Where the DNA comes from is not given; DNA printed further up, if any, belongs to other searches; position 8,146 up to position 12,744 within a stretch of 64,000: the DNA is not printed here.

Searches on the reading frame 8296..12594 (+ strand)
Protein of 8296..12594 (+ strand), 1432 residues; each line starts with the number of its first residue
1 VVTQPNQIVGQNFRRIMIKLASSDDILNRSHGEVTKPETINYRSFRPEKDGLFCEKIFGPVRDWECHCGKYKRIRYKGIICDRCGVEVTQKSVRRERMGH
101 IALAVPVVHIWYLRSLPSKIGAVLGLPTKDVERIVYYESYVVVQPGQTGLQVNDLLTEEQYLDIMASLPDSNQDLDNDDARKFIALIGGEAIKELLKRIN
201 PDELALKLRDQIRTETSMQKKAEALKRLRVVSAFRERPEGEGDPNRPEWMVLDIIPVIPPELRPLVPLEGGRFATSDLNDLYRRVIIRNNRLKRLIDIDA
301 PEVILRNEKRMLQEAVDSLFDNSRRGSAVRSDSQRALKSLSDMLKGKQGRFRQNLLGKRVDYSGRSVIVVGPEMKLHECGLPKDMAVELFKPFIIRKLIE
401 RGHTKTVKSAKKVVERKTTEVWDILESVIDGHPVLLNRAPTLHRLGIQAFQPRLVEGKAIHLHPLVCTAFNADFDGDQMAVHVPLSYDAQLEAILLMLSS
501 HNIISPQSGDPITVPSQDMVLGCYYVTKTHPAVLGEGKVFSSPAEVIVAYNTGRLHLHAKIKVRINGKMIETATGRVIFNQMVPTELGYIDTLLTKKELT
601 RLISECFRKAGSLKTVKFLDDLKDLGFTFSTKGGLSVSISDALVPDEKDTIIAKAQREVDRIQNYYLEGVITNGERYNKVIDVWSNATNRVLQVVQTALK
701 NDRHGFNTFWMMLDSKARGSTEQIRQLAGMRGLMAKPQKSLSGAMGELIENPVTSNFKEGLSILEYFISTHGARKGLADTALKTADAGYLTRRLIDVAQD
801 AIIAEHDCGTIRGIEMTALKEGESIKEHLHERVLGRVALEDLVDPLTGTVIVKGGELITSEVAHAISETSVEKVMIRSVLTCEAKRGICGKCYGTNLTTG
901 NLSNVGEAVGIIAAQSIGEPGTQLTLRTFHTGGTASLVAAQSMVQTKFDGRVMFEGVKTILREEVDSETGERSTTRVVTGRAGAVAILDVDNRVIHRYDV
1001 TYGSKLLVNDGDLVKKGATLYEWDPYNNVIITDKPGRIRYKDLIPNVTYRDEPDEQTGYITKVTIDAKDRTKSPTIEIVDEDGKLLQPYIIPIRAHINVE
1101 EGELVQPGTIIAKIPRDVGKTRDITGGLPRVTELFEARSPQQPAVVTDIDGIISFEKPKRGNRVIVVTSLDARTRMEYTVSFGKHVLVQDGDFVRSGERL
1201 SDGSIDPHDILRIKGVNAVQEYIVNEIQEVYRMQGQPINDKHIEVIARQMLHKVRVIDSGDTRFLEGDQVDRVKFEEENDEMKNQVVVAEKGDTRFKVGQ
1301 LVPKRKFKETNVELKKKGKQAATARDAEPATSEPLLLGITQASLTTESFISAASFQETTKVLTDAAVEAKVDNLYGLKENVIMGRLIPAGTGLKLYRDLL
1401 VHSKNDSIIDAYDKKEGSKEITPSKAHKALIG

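Call 77: search_protein_families(library=pfam, proteins=[window:8296-12594:+], max_evalue=0.001)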
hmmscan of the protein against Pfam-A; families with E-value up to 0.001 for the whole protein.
window:8296-12594:+ (1432 aa): 6 families
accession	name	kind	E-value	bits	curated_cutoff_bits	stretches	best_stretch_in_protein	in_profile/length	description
PF04997.17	RNA_pol_Rpb1_1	-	8.7e-77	259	39.7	1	12-355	3-312/312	RNA polymerase Rpb1, domain 1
PF04998.22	RNA_pol_Rpb1_5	-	9.2e-69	232.3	28.5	1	760-1269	1-258/267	RNA polymerase Rpb1, domain 5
PF00623.25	RNA_pol_Rpb1_2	-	6.9e-40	137.5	25.3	2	402-498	69-165/166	RNA polymerase Rpb1, domain 2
PF04983.23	RNA_pol_Rpb1_3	-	1.2e-29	103.8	28.9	1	502-641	1-161/162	RNA polymerase Rpb1, domain 3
PF05000.22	RNA_pol_Rpb1_4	-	1.3e-14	54.5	24.8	1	671-757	1-106/107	RNA polymerase Rpb1, domain 4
PF21668.3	RPOC_hybrid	-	3.6e-06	27.1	27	0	1077-1113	31-68/102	DNA-directed RNA polymerase subunit beta', hybrid domain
